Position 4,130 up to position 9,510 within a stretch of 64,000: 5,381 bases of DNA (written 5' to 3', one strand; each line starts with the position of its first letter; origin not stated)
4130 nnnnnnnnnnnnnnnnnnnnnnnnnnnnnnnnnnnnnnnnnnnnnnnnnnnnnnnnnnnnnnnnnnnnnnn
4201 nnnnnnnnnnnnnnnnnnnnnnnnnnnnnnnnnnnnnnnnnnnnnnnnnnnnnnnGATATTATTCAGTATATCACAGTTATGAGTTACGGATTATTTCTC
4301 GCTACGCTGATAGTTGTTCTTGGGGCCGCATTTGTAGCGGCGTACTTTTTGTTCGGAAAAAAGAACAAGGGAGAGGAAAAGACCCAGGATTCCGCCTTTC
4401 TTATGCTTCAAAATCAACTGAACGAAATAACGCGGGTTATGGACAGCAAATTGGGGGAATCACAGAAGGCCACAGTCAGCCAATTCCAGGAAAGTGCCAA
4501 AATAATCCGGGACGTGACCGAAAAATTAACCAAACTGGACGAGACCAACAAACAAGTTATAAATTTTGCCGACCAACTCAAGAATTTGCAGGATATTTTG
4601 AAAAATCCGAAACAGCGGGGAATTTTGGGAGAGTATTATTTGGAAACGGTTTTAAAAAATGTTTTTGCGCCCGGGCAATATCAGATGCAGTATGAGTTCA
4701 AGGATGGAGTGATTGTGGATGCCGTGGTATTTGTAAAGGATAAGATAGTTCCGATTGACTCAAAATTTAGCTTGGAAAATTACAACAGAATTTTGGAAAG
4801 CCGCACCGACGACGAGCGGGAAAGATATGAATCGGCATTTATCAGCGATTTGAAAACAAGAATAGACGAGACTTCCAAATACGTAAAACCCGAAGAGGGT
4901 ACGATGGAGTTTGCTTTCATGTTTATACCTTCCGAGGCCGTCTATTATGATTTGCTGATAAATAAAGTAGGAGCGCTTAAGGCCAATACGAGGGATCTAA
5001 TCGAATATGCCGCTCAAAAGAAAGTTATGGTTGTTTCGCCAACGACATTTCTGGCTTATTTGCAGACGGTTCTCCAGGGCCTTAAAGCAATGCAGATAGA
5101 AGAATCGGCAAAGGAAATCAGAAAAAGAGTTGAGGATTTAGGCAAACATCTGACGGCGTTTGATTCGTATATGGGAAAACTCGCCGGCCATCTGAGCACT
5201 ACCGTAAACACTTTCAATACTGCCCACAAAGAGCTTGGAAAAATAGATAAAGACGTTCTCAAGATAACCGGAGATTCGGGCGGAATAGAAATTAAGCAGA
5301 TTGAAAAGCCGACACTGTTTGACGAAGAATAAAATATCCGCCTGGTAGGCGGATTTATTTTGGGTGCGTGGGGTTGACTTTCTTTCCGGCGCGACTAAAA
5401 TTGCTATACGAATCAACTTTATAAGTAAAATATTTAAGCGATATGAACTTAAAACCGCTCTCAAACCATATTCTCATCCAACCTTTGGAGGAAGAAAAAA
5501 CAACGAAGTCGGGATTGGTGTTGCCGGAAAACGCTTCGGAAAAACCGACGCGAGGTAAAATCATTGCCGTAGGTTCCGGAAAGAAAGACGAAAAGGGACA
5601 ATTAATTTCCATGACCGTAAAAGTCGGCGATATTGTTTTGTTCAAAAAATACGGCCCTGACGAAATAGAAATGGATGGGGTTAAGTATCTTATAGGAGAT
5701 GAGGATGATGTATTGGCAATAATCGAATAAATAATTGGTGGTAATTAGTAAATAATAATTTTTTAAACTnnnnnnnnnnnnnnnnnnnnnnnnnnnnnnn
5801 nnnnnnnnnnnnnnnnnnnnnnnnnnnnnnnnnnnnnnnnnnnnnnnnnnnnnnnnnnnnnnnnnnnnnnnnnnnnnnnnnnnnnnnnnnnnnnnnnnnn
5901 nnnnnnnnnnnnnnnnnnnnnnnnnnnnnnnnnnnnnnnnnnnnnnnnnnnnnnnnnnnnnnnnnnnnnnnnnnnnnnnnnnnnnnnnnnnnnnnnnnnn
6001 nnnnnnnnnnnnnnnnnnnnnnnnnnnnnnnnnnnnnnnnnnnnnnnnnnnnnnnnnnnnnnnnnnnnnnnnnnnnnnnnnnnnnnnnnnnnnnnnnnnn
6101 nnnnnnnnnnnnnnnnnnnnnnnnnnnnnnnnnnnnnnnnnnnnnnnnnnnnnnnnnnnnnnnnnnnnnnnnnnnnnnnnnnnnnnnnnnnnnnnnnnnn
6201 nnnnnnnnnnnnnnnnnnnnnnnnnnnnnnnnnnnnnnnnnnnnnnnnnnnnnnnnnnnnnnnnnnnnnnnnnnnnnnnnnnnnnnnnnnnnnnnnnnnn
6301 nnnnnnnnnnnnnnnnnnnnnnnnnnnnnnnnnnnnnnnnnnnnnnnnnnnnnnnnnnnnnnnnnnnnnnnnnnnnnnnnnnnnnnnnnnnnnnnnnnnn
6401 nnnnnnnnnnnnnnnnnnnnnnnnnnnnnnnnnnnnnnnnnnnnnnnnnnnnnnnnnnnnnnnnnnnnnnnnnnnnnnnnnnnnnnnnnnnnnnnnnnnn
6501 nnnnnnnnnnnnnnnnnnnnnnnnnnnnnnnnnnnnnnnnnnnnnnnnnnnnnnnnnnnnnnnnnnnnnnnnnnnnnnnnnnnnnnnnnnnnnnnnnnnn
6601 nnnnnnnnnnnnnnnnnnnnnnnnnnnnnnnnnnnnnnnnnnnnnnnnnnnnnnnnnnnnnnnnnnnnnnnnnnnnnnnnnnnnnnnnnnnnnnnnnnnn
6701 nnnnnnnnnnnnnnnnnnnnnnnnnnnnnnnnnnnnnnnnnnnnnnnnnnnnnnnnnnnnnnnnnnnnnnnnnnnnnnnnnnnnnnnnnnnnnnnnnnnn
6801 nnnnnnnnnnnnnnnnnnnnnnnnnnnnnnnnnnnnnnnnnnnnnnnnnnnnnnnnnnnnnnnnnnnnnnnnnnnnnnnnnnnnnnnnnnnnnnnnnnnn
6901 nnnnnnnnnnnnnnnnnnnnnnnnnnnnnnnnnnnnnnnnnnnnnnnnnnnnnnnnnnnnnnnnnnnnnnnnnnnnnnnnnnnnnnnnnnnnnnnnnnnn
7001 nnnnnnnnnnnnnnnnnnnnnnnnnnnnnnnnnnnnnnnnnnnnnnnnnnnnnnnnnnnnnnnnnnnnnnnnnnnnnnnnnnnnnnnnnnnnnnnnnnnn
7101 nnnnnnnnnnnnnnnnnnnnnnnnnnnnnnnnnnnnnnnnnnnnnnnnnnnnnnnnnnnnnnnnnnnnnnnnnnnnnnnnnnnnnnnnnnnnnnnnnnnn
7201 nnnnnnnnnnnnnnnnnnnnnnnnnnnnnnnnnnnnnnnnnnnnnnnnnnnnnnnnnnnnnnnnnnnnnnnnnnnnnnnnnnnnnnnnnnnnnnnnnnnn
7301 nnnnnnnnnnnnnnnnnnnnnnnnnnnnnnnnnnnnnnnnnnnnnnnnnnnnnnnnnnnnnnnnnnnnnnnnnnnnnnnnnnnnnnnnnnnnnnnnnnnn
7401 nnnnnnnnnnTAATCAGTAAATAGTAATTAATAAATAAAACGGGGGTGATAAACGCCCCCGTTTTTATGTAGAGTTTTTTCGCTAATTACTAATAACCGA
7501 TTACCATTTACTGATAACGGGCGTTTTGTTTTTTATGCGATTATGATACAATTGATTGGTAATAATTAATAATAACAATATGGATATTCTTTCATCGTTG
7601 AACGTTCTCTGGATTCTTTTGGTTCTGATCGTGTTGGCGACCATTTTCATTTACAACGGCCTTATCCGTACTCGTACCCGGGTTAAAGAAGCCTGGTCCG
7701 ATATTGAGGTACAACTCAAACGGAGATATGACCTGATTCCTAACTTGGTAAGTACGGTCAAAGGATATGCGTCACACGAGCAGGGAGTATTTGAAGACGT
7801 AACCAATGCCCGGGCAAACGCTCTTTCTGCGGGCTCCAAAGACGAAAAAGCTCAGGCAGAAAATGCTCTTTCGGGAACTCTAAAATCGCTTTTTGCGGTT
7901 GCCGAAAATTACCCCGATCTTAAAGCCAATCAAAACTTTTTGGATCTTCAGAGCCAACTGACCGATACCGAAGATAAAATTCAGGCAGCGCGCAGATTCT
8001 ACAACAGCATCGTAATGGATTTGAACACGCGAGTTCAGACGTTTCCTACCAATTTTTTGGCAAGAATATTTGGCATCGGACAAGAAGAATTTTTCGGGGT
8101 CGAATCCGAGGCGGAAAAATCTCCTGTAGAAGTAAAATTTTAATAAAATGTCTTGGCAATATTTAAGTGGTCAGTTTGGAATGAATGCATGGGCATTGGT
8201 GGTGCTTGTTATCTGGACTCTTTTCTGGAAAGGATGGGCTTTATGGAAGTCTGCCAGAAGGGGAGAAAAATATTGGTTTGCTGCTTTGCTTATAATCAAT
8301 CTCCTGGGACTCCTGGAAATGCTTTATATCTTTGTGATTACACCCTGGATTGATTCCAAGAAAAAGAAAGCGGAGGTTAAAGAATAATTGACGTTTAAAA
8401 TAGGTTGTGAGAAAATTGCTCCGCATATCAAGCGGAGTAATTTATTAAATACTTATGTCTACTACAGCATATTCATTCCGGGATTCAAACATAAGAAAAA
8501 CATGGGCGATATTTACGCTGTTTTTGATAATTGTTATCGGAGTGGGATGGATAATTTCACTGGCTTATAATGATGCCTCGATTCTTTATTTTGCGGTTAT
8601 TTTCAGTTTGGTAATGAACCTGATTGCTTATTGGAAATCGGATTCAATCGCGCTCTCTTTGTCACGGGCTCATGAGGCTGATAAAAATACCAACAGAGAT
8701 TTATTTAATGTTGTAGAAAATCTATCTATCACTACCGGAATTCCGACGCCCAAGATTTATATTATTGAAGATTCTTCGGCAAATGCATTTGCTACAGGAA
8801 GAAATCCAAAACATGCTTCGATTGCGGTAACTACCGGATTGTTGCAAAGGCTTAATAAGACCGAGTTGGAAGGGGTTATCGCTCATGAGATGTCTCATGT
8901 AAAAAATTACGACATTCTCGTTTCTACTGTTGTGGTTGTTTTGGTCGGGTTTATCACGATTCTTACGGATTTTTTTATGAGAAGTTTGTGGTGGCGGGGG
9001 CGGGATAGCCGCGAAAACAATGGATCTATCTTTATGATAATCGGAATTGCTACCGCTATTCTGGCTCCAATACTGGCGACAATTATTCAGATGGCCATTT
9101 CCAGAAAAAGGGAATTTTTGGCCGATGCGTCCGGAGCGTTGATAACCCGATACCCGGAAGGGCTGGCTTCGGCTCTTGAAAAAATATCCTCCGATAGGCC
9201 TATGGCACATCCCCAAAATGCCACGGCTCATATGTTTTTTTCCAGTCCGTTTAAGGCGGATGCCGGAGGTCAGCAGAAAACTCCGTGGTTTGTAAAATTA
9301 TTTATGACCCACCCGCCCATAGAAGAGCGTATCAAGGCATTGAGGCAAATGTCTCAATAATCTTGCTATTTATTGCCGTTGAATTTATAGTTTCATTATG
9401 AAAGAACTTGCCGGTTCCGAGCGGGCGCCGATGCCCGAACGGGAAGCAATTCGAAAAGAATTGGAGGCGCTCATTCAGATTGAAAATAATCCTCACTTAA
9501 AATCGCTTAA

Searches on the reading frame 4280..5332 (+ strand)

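Call 69: search_protein_families(library=pfam, proteins=[window:4280-5332:+], max_evalue=0.0001)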
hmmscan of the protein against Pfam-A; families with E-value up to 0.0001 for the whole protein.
window:4280-5332:+ (350 aa): 1 family
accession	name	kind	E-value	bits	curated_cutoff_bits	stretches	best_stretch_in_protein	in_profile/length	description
PF02646.22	RmuC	-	3e-56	191.1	26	1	46-319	2-270/291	RmuC family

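Call 87: search_protein_families(library=padloc, proteins=[window:4280-5332:+], max_evalue=0.01)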
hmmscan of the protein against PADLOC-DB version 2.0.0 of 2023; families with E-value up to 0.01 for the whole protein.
window:4280-5332:+ (350 aa): 2 families
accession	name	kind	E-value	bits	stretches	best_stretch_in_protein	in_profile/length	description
PDLC03812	RTasRmuC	-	4.4e-15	53.2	1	27-319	119-402/439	DRT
PDLC01561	Cmr5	-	0.0009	17.5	0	162-287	7-114/149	CAS-III-B; effector_SS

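Call 88: search_protein_families(library=ncbifam, proteins=[window:4280-5332:+], max_evalue=0.01)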
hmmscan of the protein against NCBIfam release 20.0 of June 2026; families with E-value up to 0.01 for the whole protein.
window:4280-5332:+ (350 aa): 2 families
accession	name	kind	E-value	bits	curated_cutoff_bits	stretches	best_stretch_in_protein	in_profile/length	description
NF007686.0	PRK10361.1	equivalog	4.9e-11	41.9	810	1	63-344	154-437/475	DNA recombination protein RmuC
NF035934.1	ESAT6_2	subfamily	0.0028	17.9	100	0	246-319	16-89/96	pore-forming ESAT-6 family protein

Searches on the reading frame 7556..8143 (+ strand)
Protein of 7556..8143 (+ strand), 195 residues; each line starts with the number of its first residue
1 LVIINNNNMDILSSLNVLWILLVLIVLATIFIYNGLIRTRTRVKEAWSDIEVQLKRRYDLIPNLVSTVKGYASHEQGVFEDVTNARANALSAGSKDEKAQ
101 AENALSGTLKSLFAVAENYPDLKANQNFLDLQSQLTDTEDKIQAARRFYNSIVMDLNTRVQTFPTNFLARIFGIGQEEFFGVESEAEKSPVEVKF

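Call 69: search_protein_families(library=pfam, proteins=[window:7556-8143:+], max_evalue=0.0001)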
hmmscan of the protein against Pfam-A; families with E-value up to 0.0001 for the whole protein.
window:7556-8143:+ (195 aa): 1 family
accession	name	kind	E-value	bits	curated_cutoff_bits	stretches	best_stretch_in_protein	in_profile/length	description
PF04011.17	LemA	-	1.1e-61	207.5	26.2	1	46-195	1-149/149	LemA family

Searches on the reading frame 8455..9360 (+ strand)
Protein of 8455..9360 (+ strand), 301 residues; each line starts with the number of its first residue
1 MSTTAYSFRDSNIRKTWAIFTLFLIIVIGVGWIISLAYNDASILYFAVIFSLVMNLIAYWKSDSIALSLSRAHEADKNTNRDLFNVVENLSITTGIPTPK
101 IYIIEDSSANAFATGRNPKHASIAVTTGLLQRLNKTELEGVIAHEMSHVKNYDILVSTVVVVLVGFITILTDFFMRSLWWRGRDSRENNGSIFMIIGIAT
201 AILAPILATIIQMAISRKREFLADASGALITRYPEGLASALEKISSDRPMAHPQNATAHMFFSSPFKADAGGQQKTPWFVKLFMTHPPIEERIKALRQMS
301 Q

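Call 69: search_protein_families(library=pfam, proteins=[window:8455-9360:+], max_evalue=0.0001)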
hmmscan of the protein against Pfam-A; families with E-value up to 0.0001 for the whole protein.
window:8455-9360:+ (301 aa): 1 family
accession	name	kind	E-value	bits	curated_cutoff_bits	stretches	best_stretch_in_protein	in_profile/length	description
PF01435.24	Peptidase_M48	-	7.1e-34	117.7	20.3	1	79-299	3-185/186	Peptidase family M48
